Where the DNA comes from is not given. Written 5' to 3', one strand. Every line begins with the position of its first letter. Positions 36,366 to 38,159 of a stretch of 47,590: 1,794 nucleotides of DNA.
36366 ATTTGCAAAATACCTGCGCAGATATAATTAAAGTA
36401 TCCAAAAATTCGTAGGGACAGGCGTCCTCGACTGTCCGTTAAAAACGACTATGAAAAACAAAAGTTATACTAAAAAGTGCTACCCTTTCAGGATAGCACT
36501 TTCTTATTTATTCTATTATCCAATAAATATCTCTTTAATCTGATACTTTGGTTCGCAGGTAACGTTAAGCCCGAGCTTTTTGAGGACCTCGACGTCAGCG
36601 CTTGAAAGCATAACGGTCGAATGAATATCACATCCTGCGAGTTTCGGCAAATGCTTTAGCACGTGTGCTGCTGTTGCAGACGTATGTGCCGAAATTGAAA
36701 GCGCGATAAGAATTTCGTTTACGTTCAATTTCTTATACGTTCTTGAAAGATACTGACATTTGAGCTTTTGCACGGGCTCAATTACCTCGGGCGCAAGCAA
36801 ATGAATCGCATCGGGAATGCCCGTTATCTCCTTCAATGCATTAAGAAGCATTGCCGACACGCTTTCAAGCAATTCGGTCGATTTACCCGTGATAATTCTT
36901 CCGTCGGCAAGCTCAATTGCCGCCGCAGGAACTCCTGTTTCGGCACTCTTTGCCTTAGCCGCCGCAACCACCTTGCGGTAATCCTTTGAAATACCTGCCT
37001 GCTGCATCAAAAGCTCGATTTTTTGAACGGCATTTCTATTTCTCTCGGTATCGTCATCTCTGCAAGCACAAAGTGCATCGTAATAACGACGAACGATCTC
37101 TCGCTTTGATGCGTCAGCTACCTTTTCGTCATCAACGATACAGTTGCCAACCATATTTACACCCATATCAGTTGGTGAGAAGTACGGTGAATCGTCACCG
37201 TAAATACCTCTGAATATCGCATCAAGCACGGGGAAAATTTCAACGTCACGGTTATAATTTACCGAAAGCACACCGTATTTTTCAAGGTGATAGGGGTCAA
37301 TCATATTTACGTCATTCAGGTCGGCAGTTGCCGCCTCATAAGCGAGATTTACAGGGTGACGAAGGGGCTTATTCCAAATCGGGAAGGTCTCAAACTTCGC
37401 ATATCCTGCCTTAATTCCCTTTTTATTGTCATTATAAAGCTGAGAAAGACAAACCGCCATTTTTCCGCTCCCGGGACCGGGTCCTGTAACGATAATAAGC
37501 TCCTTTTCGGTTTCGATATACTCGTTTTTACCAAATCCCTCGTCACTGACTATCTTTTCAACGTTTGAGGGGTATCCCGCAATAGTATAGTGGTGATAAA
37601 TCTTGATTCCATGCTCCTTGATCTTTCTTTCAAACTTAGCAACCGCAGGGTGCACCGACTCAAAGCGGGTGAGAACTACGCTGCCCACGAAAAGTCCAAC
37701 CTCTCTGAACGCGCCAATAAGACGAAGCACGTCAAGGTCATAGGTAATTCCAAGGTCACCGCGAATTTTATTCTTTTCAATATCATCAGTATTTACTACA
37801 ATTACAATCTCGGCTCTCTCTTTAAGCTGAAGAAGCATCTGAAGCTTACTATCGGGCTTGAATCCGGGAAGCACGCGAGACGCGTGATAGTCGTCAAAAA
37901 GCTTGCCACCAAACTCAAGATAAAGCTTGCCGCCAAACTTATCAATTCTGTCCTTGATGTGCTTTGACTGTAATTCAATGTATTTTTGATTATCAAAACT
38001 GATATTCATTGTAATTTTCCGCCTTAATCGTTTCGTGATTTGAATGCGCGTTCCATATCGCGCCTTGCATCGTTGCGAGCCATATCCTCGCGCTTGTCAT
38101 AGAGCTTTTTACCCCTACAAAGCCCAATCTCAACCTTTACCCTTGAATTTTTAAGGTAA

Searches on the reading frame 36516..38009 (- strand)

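Call 54: search_protein_families(library=pfam, proteins=[window:36516-38009:-], max_evalue=0.00001)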
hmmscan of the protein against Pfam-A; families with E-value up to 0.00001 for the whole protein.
window:36516-38009:- (497 aa): 2 families
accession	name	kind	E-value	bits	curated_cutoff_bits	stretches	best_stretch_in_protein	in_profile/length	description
PF08903.17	DUF1846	-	9.1e-172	570.8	27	1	3-338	1-332/333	Domain of unknown function DUF1846, N-terminal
PF20921.3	DUF1846_C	-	1.2e-59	200.9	27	1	344-495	2-153/153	Domain of unknown function DUF1846, C-terminal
